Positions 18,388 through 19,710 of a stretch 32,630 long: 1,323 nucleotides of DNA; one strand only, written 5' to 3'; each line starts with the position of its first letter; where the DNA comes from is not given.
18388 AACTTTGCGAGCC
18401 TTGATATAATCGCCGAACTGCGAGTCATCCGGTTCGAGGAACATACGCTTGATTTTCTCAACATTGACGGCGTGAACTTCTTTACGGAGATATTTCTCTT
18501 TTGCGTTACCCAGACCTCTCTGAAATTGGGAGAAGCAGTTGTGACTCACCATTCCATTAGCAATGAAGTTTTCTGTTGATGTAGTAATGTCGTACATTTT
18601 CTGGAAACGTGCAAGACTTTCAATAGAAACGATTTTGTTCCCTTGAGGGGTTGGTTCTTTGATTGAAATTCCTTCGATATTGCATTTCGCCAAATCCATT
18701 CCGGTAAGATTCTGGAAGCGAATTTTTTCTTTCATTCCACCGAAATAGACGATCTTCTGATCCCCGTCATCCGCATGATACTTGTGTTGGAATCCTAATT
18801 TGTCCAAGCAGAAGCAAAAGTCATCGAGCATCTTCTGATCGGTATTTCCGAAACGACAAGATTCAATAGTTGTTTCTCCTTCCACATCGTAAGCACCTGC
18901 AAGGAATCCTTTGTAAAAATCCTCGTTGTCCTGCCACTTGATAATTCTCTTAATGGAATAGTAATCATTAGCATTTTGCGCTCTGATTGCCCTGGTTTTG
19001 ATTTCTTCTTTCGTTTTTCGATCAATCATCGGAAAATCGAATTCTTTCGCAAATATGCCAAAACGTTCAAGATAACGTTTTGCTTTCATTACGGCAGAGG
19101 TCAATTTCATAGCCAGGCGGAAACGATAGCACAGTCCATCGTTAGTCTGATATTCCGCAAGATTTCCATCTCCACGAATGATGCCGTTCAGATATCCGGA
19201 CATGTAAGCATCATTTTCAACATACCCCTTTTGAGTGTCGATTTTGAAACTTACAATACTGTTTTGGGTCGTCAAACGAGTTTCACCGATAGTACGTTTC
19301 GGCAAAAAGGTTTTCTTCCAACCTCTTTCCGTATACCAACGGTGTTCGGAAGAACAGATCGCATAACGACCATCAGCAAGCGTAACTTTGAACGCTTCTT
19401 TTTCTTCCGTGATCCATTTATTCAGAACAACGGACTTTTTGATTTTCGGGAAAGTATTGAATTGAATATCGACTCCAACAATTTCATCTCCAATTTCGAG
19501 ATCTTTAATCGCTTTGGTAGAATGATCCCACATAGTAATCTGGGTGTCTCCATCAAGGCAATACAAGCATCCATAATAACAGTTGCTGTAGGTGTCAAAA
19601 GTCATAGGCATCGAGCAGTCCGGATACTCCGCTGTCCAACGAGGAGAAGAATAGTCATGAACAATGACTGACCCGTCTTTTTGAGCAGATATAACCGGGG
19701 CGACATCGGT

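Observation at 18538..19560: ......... intein inserted exactly at the third cysteine of the CxxxCxxC motif of a phage radical-SAM enzyme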

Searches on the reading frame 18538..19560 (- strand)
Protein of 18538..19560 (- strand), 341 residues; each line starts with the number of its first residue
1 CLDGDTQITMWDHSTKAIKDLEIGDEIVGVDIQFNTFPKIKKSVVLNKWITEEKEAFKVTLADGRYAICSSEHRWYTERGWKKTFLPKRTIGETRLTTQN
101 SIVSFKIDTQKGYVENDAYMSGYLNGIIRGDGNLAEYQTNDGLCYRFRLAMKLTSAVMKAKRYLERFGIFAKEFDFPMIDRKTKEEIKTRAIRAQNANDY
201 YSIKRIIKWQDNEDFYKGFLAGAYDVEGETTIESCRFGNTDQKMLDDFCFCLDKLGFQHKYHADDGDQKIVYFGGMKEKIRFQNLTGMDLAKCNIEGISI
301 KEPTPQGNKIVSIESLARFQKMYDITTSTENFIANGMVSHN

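Call 4: search_protein_families(library=pfam, proteins=[window:18538-19560:-], max_evalue=1)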
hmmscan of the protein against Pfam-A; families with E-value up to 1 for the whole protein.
seq(341 aa): 4 families
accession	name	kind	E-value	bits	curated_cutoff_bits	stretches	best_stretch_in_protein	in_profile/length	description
PF14890.11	Intein_splicing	-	4.7e-10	39.9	35.8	1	9-341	2-155/155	Intein splicing domain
PF14528.11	LAGLIDADG_3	-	1.2e-09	38.8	22.5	2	214-282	1-77/82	LAGLIDADG-like domain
PF01079.26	Hint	-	0.0038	17.3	29.7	1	1-33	13-45/213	Hint module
PF05203.21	Hom_end_hint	-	0.059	13.8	32.1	1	1-33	1-33/228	Hom_end-associated Hint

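Call 5: search_protein_families(library=ncbifam, proteins=[window:18538-19560:-], max_evalue=1)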
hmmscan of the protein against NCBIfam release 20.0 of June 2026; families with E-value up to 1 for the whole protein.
seq(341 aa): 6 families
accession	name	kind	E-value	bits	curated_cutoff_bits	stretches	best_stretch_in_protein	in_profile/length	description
NF038136.1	rSAM_Rv_intein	exception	1.4e-35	123.2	700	1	1-341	76-334/574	intein-containing Rv2578c family radical SAM protein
NF005852.0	PRK07773.1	equivalog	3.3e-07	29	780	1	1-83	398-480/886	replicative DNA helicase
NF011418.0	PRK14845.1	equivalog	0.0011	16.7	756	1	321-341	454-474/1049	translation initiation factor IF-2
TIGR01443.1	intein_Cterm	domain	0.0017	18.5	15.6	1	323-341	3-23/24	intein C-terminal splicing region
NF038162.1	RtcB_rel_intein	exception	0.0094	13.9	1150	1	308-341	542-578/961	intein-containing RtcB family protein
TIGR01445.1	intein_Nterm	domain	0.057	14.4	24.5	1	1-76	1-82/83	intein N-terminal splicing region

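Call 6: search_protein_families(library=phrogs, proteins=[window:18538-19560:-], max_evalue=0.01)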
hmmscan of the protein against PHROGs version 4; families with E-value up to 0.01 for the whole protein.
seq(341 aa): 0 families

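Call 14: find_homologous_proteins(query=window:18538-19560:-, max_evalue=0.001)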
Query seq(341 aa) (341 aa): 14 proteins with E <= 0.001 among 616 candidates.
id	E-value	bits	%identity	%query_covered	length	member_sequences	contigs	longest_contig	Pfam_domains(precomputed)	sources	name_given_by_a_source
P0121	1.1e-64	237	42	100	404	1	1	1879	PF14528.12,PF14890.12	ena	-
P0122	4.6e-46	176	36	100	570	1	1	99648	PF14528.12,PF14890.12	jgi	jgi:LAGLIDADG-like domain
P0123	3.1e-43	166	35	97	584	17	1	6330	PF14528.12,PF14890.12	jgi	jgi:DNA repair photolyase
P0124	1.3e-41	161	40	84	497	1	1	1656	PF14528.12,PF14890.12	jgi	-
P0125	1.2e-40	158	34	100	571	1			PF04055.28,PF14890.12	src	-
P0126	6.8e-40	155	34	100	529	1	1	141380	PF14890.12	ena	-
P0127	2.3e-39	154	36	99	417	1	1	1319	PF14528.12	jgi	jgi:hypothetical protein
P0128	1.4e-36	144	32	99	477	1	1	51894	-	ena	-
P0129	8.1e-35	139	33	100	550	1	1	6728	PF07505.18,PF14890.12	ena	-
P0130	5.5e-34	136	31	99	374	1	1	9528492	PF14528.12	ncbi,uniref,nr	ncbi:LAGLIDADG family homing endonuclease [Actinomadura sp. WMMA1423]|uniref:LAGLIDADG family homing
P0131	2.2e-21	94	42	42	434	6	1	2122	PF14890.12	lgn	-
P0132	9.7e-21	92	36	63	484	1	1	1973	-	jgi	jgi:DNA repair photolyase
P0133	1.2e-19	89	39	48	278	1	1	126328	-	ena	-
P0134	1.3e-19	89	34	59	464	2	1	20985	PF14528.12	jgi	jgi:hypothetical protein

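Call 39: search_solved_structures(query=A2, max_evalue=0.01)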
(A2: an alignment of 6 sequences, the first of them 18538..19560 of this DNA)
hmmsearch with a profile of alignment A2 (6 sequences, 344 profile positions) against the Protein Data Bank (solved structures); distinct sequences matched with E-value up to 0.01: 21.
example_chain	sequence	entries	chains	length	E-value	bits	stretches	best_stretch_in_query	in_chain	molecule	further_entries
6qaz_A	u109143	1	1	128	9.7e-09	37.9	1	16-79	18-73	cyanophage-like gp41-1 intein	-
5o6i_A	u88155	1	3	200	3e-08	36.3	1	113-288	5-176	Homing endonuclease I-DmoI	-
5ak9_A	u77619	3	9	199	3.5e-08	36.1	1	114-288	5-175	HOMING ENDONUCLEASE I-DMOI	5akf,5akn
6y75_B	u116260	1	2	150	4.1e-08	35.9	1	5-85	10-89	NAD(P)(+)--arginine ADP-ribosyltransferase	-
2vs8_A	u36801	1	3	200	4.4e-08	35.8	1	113-288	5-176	HOMING ENDONUCLEASE I-DMOI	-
6y75_A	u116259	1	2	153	4.4e-08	35.8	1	5-85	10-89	NAD(P)(+)--arginine ADP-ribosyltransferase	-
6tmm_BBB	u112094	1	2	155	4.7e-08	35.7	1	5-85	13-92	NAD(P)(+)--arginine ADP-ribosyltransferase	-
1b24_A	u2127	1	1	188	4.7e-08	35.7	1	115-288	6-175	Homing endonuclease I-DmoI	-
6tmm_AAA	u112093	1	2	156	4.8e-08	35.6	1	5-85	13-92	NAD(P)(+)--arginine ADP-ribosyltransferase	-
1dq3_A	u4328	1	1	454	4.8e-08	35.6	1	38-297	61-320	ENDONUCLEASE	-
2vs7_A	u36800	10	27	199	5.3e-08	35.5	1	114-288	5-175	HOMING ENDONUCLEASE I-DMOI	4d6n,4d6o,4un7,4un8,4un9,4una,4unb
4un7_G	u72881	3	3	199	6.3e-08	35.3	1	117-288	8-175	HOMING ENDONUCLEASE I-DMOI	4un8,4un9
6riz_A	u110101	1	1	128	8.3e-08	34.9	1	16-79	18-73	gp41-1 intein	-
5o6g_A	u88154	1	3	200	9.6e-08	34.7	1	113-288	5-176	Homing endonuclease I-DmoI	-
5a0w_A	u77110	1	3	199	7.6e-07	31.7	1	114-288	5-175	HOMING ENDONUCLEASE I-DMOI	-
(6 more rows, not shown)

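Call 44: search_protein_representatives(alignment_id=A2)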
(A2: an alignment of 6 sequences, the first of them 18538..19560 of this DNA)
Query: 6 sequences, 344 profile positions. Proteins with E-value up to 0.001 (for the whole library): 9297; up to 1e-10: 3186; up to 1e-30: 589. The best 150 are listed.
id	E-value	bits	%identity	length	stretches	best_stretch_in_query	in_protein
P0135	3.1e-135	467.1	-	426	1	1-344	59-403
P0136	3.4e-132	457.1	-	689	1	1-344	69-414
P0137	3.1e-131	453.9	-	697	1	1-344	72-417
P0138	3.9e-127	440.5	-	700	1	1-344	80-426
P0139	7.2e-124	429.7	-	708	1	1-344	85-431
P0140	2.0e-123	428.2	-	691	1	1-344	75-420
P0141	2.6e-123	427.9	-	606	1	10-344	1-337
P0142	2.8e-121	421.2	-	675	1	1-344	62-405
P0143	1.4e-117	409.0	-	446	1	1-344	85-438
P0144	1.9e-112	392.1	-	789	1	1-344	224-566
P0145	1.8e-111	389.0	-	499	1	1-344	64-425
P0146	2.2e-111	388.6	-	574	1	8-344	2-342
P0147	7.4e-111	386.9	-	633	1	1-344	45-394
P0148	1.5e-110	386.0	-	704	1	1-326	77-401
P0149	2.5e-109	381.9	-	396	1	1-308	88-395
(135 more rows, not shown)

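Call 55: find_homologous_proteins(query=A2, max_evalue=0.00001)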
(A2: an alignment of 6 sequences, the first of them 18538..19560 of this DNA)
Query A2 (6 sequences) (341 aa, profile of the alignment): 521 proteins with E <= 0.00001 among 8000 candidates; the best 120 are listed.
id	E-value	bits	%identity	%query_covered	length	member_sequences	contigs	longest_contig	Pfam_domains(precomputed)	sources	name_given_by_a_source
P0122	4.5e-158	544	36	100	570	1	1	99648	PF14528.12,PF14890.12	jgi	jgi:LAGLIDADG-like domain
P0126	1.6e-157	542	34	100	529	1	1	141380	PF14890.12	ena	-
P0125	4.9e-156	537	34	100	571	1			PF04055.28,PF14890.12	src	-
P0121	1.7e-152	525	42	100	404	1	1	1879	PF14528.12,PF14890.12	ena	-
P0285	6.0e-145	501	34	100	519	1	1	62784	PF14528.12,PF14890.12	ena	-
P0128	4.3e-143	495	32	99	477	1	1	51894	-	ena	-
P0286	5.3e-141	488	33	100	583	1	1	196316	PF14528.12,PF14890.12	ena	-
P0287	4.1e-140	485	33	100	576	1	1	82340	-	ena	-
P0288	5.4e-140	484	32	100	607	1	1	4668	PF14528.12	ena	-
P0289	3.2e-138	479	35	100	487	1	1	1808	PF14528.12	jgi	jgi:hypothetical protein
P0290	8.5e-138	477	36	100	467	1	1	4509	PF14528.12,PF14890.12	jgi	jgi:hypothetical protein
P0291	1.1e-137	477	35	100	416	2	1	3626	PF14528.12,PF14890.12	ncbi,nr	ncbi:MAG TPA: LAGLIDADG family homing endonuclease, partial [Actinomycetota bacterium]|nr:LAGLIDADG 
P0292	1.6e-137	476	33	100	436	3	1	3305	PF14890.12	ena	-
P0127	2.0e-137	476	36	99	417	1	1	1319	PF14528.12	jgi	jgi:hypothetical protein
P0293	2.2e-137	476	34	97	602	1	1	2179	PF04055.28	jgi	jgi:DNA repair photolyase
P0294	1.2e-136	473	33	100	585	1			PF04055.28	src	-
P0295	9.0e-136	471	33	100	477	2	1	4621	PF14528.12,PF14890.12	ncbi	ncbi:MAG: Radical SAM domain protein, partial [uncultured Solirubrobacteraceae bacterium]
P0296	2.9e-135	469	35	100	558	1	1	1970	PF04055.28,PF14528.12,PF14890.12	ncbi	ncbi:MAG: LAGLIDADG family homing endonuclease, partial [Acidimicrobiia bacterium]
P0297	1.4e-134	467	35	100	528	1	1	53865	PF14528.12,PF14890.12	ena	-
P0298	1.5e-134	467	33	100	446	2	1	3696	PF14528.12,PF14890.12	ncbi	ncbi:MAG: LAGLIDADG family homing endonuclease, partial [Actinomycetota bacterium]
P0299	4.7e-134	465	33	100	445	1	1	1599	PF14890.12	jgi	jgi:hypothetical protein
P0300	1.3e-133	463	37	100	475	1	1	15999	PF14528.12,PF14890.12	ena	-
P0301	1.6e-133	463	32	97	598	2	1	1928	PF04055.28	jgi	jgi:DNA repair photolyase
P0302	5.9e-133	461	33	100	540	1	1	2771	PF14528.12,PF14890.12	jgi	jgi:hypothetical protein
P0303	6.7e-133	461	36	100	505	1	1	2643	PF14528.12,PF14890.12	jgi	jgi:hypothetical protein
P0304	8.8e-133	461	35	97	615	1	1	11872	PF04055.28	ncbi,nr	ncbi:MAG TPA: radical SAM protein [Solirubrobacteraceae bacterium]|nr:radical SAM protein [Solirubro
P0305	9.2e-133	461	35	100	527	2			PF14528.12,PF14890.12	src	-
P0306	1.4e-132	460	35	100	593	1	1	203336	PF04055.28,PF14890.12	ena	-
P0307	1.7e-132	460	33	100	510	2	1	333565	PF04055.28,PF14528.12,PF14890.12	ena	-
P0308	4.9e-132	458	36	100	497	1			PF14528.12,PF14890.12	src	-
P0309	5.7e-132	458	35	97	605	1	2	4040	PF04055.28,PF14528.12,PF14890.12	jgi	jgi:DNA repair photolyase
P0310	5.9e-132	458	32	99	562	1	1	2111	PF04055.28,PF14528.12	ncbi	ncbi:MAG TPA: LAGLIDADG family homing endonuclease, partial [Jiangellaceae bacterium]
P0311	1.1e-131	457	33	100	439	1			PF14890.12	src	-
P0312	1.5e-131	457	33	100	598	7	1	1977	PF04055.28,PF14528.12,PF14890.12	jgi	jgi:DNA repair photolyase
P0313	7.2e-131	454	33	100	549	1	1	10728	PF14890.12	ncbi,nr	ncbi:MAG TPA: hypothetical protein VFN15_02900, partial [Solirubrobacterales bacterium]|nr:hypotheti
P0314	9.7e-131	454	36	100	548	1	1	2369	PF14528.12,PF14890.12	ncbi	-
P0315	1.6e-130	453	33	100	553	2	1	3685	PF14890.12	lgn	-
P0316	1.6e-130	453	32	100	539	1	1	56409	PF14528.12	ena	-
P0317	1.6e-130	453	36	100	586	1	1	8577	PF04055.28,PF14528.12,PF14890.12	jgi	jgi:hypothetical protein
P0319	6.2e-130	451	33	100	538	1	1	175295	PF14528.12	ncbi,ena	-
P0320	7.2e-130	451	33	100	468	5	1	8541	PF14528.12,PF14890.12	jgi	jgi:hypothetical protein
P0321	1.1e-129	451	36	100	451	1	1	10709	PF14528.12,PF14890.12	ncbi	ncbi:MAG: LAGLIDADG family homing endonuclease, partial [Trebonia sp.]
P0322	1.1e-129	450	36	100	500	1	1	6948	PF14528.12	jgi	jgi:LAGLIDADG-like domain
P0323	2.3e-129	450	32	100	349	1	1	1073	PF14528.12,PF14890.12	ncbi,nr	ncbi:MAG TPA: LAGLIDADG family homing endonuclease, partial [Pyrinomonadaceae bacterium]|nr:LAGLIDAD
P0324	2.3e-129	449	35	100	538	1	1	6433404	PF14528.12,PF14890.12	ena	-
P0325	2.6e-129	449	34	100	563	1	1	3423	PF14890.12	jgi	jgi:DNA repair photolyase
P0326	3.5e-129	449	34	100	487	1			PF14890.12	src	-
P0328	5.8e-129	448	32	100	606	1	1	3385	PF04055.28,PF14528.12,PF14890.12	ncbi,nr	ncbi:MAG: radical SAM protein, partial [Actinomycetota bacterium]|nr:radical SAM protein [Actinomyce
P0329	6.6e-129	448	34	100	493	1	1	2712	PF14890.12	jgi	jgi:hypothetical protein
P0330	9.8e-129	447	33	100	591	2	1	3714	PF14528.12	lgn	-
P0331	2.2e-128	446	34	100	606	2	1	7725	PF14890.12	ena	-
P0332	4.0e-128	445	33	100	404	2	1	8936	PF14890.12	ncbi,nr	ncbi:MAG TPA: hypothetical protein VLS49_16510, partial [Usitatibacter sp.]|nr:hypothetical protein 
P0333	4.1e-128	445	31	100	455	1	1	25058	PF14528.12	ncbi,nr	ncbi:MAG: radical SAM protein, partial [Propionibacteriales bacterium]|nr:radical SAM protein [Propi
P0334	5.1e-128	445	33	100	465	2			PF14528.12,PF14890.12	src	-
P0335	1.1e-127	444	34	100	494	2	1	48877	PF14890.12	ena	-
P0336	1.5e-127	444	30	100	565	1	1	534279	PF14890.12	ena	-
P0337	1.8e-127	443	33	94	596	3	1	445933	PF04055.28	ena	-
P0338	4.0e-127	442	32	97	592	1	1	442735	PF04055.28,PF14528.12,PF14890.12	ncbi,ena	-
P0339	4.4e-127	442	35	97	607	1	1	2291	PF04055.28,PF14528.12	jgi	jgi:DNA repair photolyase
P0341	8.1e-127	441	35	97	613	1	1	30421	PF04055.28,PF14528.12,PF14890.12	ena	-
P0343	1.1e-126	441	34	97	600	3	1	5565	PF04055.28,PF14528.12,PF14890.12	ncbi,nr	ncbi:MAG TPA: radical SAM protein [Candidatus Acidoferrales bacterium]|nr:radical SAM protein [Candi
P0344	1.5e-126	440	33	100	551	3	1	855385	PF14528.12,PF14890.12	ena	-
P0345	1.6e-126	440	35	87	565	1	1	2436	PF04055.28,PF14890.12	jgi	jgi:DNA repair photolyase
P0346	1.7e-126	440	33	100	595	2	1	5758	PF04055.28,PF14528.12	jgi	jgi:DNA repair photolyase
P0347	2.1e-126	440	37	97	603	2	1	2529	PF04055.28,PF14528.12,PF14890.12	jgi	-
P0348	2.2e-126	440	34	100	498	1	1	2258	PF14528.12,PF14890.12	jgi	-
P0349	2.8e-126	439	32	100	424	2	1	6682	PF14890.12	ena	-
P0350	2.8e-126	439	35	100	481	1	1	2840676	PF14528.12,PF14890.12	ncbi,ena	-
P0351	3.7e-126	439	32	97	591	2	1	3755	PF20903.4,PF04055.28,PF14528.12,PF14890.12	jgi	-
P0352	4.4e-126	439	34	100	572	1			PF04055.28,PF14528.12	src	-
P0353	4.5e-126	439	34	96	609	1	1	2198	PF04055.28,PF14528.12,PF14890.12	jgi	jgi:DNA repair photolyase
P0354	5.6e-126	438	33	100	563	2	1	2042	PF14528.12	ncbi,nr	ncbi:MAG: hypothetical protein OEZ08_19265, partial [Betaproteobacteria bacterium]|nr:hypothetical p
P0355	5.7e-126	438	34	97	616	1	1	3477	PF04055.28,PF14528.12,PF14890.12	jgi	jgi:DNA repair photolyase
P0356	6.4e-126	438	33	100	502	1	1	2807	PF14528.12,PF14890.12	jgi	jgi:hypothetical protein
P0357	8.6e-126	438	32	89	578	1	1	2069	PF04055.28,PF14528.12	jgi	jgi:DNA repair photolyase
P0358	1.3e-125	437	35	100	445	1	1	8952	PF14890.12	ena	-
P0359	1.3e-125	437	34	97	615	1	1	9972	PF04055.28,PF14890.12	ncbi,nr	ncbi:MAG: radical SAM protein [Candidatus Omnitrophica bacterium]|nr:radical SAM protein [Candidatus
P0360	1.5e-125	437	32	100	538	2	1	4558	PF14528.12,PF14890.12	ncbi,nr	ncbi:MAG: hypothetical protein QOE38_1914, partial [Thermoleophilaceae bacterium]|nr:hypothetical pr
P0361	1.7e-125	437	33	100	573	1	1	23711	PF14528.12,PF14890.12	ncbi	ncbi:MAG TPA: hypothetical protein VGI67_11070 [Thermoleophilaceae bacterium]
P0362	2.1e-125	436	34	100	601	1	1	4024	PF04055.28,PF14890.12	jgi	jgi:DNA repair photolyase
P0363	2.7e-125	436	35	100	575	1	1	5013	PF04055.28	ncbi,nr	ncbi:MAG TPA: radical SAM protein, partial [Solirubrobacterales bacterium]|nr:radical SAM protein [S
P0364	3.6e-125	436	32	97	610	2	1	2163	PF04055.28,PF14528.12,PF14890.12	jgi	jgi:DNA repair photolyase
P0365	4.7e-125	435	35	97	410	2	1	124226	PF14890.12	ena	-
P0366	5.6e-125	435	33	99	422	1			PF14528.12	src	-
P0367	6.1e-125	435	34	100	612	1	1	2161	PF04055.28,PF14528.12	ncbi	ncbi:intein-containing Rv2578c family radical SAM protein, partial [Micromonospora azadirachtae]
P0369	1.2e-124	434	34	100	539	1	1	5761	PF04055.28,PF14528.12,PF14890.12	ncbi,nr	ncbi:MAG TPA: LAGLIDADG family homing endonuclease, partial [Actinomycetota bacterium]|nr:LAGLIDADG 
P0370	1.3e-124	434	33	97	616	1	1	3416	PF04055.28,PF14528.12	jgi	jgi:DNA repair photolyase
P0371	2.1e-124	433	34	97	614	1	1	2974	PF04055.28,PF14890.12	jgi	jgi:DNA repair photolyase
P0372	3.7e-124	432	34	87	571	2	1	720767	PF14528.12,PF14890.12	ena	-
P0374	8.9e-124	431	34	97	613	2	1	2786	PF04055.28,PF14528.12,PF14890.12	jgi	jgi:DNA repair photolyase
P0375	1.5e-123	430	34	100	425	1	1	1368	PF14528.12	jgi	jgi:hypothetical protein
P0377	2.0e-123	430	32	99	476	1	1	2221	PF14528.12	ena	-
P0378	3.3e-123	429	32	100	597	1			PF04055.28,PF14528.12,PF14890.12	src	-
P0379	4.3e-123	429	36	100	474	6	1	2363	PF14528.12,PF14890.12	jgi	jgi:hypothetical protein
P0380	5.7e-123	428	33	94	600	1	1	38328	PF04055.28,PF14528.12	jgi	jgi:DNA repair photolyase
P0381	6.7e-123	428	33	97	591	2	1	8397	PF20903.4,PF04055.28,PF14528.12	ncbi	-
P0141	8.3e-123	428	32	97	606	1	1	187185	PF14528.12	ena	-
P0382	1.1e-122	428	32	100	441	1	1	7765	PF14528.12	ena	-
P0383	1.2e-122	427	33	100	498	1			PF14528.12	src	-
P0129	7.5e-122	425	33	100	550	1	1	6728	PF07505.18,PF14890.12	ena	-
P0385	8.1e-122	425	35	100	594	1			PF04055.28,PF14528.12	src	-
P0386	9.8e-122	424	34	100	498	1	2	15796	PF14528.12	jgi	jgi:hypothetical protein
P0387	1.2e-121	424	35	87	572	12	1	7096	PF14528.12,PF14890.12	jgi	jgi:DNA repair photolyase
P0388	2.0e-121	423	32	99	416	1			PF14528.12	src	-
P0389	2.0e-121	423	34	98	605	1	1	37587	PF04055.28,PF14890.12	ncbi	ncbi:MAG TPA: radical SAM protein [Actinomycetota bacterium]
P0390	3.4e-121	423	31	100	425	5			PF14528.12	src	-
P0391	4.0e-121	422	31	98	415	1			PF14528.12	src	-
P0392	4.7e-121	422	32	97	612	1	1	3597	PF14528.12,PF14890.12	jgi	jgi:DNA repair photolyase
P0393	8.4e-121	421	34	97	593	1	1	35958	PF04055.28,PF14890.12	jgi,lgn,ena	-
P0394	9.6e-121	421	31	100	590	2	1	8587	PF04055.28,PF14528.12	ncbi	ncbi:MAG TPA: radical SAM protein, partial [Acidimicrobiia bacterium]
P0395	1.3e-120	421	35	100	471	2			PF14528.12,PF14890.12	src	-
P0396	2.1e-120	420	36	97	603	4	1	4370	PF04055.28,PF14890.12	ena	-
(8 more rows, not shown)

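Call 56: find_related_loci(query=A2, collection=viral_contigs, flank=3000)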
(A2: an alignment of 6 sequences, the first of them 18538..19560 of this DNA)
Query A2 (341 aa) in viral_contigs; peptide patterns used: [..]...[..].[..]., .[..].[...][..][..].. (x = any residue, [..] = any of these).
600 stretches matched a pattern (row limit reached: there are more); 23 encode a relative of the query (tblastn E <= 1e-3); 23 distinct loci.
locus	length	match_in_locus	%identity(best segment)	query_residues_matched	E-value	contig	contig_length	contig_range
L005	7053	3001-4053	36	1-341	4e-66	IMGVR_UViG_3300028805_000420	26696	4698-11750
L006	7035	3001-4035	39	1-341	1e-62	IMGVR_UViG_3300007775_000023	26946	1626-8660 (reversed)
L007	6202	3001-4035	38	1-341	4e-60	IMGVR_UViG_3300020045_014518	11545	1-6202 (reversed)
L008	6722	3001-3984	37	1-341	2e-55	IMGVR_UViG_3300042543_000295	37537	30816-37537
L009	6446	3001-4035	34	1-341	8e-53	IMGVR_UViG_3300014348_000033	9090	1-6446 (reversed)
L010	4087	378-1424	37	1-341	1e-49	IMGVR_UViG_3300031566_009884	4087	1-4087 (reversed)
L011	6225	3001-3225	40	1-82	4e-10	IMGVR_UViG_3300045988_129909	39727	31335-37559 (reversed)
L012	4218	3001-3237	34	1-82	9e-10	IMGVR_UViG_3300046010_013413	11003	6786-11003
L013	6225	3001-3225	39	1-82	1e-9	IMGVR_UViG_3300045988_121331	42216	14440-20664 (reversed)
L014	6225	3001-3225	38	1-82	3e-9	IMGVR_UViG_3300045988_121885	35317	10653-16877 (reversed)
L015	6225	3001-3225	40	1-82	7e-10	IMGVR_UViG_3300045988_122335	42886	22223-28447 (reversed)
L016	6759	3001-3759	24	1-260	1e-8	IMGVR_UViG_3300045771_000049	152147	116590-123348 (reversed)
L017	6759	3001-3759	24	1-260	1e-8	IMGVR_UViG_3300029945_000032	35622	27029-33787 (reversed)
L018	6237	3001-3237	32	1-82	9e-9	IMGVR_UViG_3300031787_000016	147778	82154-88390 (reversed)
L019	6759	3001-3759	24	1-260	1e-8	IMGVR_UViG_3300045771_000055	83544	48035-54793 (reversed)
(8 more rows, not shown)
